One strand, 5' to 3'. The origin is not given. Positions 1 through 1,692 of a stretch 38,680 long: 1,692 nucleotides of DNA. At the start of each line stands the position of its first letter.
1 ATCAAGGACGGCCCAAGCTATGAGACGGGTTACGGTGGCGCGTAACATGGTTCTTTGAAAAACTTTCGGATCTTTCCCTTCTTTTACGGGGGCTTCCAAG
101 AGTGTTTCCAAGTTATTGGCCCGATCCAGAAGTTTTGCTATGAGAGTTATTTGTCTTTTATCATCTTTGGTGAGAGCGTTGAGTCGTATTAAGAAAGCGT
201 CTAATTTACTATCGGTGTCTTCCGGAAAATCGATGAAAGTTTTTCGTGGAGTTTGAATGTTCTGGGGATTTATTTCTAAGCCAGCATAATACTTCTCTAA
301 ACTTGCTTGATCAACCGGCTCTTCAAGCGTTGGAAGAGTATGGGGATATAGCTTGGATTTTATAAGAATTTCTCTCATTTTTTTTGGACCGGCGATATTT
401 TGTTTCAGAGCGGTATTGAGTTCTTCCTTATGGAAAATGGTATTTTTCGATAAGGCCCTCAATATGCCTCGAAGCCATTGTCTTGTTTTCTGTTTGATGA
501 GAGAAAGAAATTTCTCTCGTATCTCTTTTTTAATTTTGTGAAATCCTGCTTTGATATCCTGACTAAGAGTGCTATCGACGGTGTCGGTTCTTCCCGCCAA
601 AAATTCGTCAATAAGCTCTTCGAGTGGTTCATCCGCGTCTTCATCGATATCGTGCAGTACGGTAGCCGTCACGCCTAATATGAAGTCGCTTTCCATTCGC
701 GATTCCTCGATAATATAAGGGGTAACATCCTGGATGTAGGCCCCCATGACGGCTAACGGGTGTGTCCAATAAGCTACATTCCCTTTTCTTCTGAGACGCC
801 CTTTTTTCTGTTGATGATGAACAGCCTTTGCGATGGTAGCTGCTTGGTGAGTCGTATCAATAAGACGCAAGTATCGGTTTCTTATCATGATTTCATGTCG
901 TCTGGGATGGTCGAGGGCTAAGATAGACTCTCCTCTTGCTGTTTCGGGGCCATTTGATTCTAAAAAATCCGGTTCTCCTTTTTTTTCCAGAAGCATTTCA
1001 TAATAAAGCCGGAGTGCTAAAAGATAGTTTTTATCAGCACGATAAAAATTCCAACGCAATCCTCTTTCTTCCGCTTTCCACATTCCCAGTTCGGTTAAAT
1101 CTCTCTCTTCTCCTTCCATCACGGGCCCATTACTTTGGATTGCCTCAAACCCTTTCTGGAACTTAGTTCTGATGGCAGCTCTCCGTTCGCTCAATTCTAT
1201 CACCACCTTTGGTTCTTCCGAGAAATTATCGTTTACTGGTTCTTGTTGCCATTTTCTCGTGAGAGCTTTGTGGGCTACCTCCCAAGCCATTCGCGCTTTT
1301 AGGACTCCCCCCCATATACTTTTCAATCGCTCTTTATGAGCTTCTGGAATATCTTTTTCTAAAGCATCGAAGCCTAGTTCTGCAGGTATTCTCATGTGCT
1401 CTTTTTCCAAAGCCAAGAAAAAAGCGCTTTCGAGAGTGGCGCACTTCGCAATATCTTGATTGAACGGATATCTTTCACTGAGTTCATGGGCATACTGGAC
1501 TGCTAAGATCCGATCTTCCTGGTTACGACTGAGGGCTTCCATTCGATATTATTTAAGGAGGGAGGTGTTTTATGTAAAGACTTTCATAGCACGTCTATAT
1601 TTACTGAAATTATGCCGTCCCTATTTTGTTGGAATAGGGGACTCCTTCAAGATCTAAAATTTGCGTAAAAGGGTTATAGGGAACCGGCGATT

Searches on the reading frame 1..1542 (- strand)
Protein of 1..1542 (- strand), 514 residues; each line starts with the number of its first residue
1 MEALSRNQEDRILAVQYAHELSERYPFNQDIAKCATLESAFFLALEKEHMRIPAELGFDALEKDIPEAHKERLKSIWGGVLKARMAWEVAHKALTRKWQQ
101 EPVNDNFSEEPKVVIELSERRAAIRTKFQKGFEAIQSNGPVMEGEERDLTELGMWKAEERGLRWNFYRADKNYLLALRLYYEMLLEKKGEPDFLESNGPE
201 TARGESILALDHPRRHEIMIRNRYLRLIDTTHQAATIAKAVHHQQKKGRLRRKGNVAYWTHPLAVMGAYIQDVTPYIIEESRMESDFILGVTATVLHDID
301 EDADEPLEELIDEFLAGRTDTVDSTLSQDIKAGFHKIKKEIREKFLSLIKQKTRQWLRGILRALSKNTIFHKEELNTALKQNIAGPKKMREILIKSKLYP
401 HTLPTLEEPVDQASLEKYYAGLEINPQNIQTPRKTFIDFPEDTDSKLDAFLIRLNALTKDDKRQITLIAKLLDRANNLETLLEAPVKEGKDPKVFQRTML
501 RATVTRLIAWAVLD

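Call 4: search_protein_families(library=pfam, proteins=[window:1-1542:-], max_evalue=1)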
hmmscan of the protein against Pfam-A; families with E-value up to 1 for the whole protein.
window:1-1542:- (514 aa): 2 families
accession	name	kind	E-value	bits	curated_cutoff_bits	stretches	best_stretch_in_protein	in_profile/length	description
PF23659.1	UFL1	-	0.2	12.5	27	0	326-369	53-99/120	E3 UFM1-protein ligase 1-like domain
PF06780.16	Erp_C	-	0.43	11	24.3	0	91-134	45-87/140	Erp protein C-terminus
